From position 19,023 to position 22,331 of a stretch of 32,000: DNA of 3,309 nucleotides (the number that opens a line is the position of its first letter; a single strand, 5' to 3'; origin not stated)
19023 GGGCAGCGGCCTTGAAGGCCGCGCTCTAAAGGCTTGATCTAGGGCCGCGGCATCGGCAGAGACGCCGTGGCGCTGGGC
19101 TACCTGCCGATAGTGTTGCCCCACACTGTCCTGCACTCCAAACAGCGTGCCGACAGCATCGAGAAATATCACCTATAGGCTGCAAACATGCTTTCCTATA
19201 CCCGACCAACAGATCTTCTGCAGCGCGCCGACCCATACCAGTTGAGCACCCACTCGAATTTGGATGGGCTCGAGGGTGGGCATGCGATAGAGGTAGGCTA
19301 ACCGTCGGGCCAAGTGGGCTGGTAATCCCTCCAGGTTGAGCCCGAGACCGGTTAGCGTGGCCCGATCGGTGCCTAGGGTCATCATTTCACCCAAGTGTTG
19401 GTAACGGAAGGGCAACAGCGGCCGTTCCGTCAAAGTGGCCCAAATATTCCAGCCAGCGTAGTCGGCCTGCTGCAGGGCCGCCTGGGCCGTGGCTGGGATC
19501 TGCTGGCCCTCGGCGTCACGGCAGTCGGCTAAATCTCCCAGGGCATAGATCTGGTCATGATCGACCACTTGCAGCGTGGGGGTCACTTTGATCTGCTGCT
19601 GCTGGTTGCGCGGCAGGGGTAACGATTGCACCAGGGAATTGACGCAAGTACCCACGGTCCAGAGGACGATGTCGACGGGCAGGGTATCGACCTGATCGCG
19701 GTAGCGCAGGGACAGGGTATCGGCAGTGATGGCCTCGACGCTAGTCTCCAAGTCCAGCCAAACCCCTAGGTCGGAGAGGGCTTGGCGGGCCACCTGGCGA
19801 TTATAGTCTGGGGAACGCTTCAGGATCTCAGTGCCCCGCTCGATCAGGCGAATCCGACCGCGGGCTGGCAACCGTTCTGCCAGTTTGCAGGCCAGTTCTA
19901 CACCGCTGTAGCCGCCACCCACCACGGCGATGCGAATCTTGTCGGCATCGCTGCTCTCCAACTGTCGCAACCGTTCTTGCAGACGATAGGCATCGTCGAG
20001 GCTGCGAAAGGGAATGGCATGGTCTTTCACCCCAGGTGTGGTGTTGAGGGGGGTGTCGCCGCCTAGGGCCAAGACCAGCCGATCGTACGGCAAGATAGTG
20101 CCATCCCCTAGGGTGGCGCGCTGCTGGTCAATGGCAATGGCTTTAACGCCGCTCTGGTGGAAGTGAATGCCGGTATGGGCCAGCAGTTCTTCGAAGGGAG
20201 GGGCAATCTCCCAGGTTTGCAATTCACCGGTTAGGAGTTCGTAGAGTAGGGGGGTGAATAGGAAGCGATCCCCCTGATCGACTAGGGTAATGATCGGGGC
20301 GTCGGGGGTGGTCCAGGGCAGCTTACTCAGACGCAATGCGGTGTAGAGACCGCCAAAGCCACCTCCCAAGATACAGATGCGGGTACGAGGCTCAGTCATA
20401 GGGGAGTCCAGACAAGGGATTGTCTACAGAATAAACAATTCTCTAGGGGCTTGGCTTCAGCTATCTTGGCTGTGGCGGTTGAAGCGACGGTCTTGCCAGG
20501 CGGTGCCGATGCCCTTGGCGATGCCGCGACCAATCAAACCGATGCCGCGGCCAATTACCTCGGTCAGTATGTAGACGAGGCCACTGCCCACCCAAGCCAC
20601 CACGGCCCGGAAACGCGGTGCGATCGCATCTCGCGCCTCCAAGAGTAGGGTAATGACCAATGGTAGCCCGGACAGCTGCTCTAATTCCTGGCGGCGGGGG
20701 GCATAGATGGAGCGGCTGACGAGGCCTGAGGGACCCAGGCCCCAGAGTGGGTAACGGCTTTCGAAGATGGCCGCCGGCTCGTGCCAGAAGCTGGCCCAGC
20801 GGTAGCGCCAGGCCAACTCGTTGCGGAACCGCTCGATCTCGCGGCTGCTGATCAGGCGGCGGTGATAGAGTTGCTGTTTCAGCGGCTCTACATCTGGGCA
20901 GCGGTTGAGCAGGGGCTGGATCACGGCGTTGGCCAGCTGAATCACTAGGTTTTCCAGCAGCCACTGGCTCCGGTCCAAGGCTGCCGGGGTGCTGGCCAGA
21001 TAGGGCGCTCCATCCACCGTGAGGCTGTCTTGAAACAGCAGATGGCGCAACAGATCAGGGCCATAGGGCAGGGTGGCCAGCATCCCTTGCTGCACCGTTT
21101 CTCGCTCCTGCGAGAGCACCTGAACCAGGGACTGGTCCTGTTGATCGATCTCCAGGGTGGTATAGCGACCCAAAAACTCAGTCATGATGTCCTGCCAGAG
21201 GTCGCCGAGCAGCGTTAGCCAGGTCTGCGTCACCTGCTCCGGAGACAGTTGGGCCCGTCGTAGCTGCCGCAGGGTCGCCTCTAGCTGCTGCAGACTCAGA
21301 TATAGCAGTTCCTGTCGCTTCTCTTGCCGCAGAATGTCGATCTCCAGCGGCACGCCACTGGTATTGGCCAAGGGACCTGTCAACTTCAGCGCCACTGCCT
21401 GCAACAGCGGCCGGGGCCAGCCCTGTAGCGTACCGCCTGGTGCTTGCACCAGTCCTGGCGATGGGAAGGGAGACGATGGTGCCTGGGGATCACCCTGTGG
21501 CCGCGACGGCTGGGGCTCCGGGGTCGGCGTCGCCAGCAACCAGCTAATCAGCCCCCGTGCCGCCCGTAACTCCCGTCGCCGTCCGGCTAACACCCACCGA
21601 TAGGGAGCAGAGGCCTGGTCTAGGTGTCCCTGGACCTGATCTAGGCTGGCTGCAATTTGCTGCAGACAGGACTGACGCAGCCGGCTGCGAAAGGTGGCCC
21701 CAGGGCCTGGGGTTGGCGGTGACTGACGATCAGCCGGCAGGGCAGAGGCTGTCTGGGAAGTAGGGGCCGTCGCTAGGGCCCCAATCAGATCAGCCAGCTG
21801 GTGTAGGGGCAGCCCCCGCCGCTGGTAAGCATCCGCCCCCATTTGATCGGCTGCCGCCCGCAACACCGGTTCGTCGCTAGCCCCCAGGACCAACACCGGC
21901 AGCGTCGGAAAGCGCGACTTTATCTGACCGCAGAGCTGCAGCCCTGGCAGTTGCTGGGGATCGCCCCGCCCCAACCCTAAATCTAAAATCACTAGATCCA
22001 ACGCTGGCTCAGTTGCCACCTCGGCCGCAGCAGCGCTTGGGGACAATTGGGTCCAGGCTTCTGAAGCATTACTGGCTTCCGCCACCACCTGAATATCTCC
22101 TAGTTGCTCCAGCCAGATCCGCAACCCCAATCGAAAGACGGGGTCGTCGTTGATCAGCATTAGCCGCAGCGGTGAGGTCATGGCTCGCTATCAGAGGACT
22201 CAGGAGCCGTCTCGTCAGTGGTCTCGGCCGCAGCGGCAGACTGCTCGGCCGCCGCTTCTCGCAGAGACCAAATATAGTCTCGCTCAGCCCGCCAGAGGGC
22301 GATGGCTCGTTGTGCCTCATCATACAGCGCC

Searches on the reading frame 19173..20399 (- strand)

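Call 46: search_protein_families(library=pfam, proteins=[window:19173-20399:-], max_evalue=0.001)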
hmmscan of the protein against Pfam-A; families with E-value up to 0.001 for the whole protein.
window:19173-20399:- (408 aa): 6 families
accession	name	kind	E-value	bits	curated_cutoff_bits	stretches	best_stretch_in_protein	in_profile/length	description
PF07992.20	Pyr_redox_2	-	1.9e-44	152.7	26.1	1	7-312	2-291/291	Pyridine nucleotide-disulphide oxidoreductase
PF13454.12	NAD_binding_9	-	3.8e-10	40.4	21.8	0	158-196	1-39/155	FAD-NAD(P)-binding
PF00070.33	Pyr_redox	-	1.6e-09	38.6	22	1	156-228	1-70/82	Pyridine nucleotide-disulphide oxidoreductase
PF01266.30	DAO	-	1.3e-06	28.6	27.9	0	156-191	1-33/353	FAD dependent oxidoreductase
PF13450.12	NAD_binding_8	-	6.5e-06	26.8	21.9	0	159-192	1-31/68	NAD(P)-binding Rossmann-like domain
PF13738.12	Pyr_redox_3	-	0.0006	19.6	30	0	151-212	161-219/305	Pyridine nucleotide-disulphide oxidoreductase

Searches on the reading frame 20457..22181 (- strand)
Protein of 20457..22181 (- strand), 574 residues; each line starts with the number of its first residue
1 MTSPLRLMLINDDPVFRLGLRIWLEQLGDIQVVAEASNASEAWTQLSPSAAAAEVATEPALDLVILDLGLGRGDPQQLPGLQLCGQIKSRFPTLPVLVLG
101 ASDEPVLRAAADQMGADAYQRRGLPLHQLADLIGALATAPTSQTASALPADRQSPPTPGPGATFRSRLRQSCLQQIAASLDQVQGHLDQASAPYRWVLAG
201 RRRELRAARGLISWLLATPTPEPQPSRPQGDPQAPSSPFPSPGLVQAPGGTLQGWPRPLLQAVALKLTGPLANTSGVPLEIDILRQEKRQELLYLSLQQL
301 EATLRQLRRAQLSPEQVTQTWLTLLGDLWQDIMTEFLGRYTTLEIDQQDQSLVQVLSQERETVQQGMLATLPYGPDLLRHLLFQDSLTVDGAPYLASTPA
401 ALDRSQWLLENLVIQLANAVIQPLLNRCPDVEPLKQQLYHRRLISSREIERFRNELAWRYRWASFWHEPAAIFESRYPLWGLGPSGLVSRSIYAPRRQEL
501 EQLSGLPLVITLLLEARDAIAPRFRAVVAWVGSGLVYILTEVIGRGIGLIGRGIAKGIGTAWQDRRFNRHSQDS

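Call 46: search_protein_families(library=pfam, proteins=[window:20457-22181:-], max_evalue=0.001)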
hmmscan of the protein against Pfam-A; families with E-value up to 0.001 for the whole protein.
window:20457-22181:- (574 aa): 2 families
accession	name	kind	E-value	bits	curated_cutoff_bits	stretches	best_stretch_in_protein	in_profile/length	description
PF12452.13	DUF3685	-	9.7e-79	264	25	1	370-559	3-192/192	Protein of unknown function (DUF3685)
PF00072.30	Response_reg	-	6.4e-10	39.6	30.2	1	8-119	2-96/111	Response regulator receiver domain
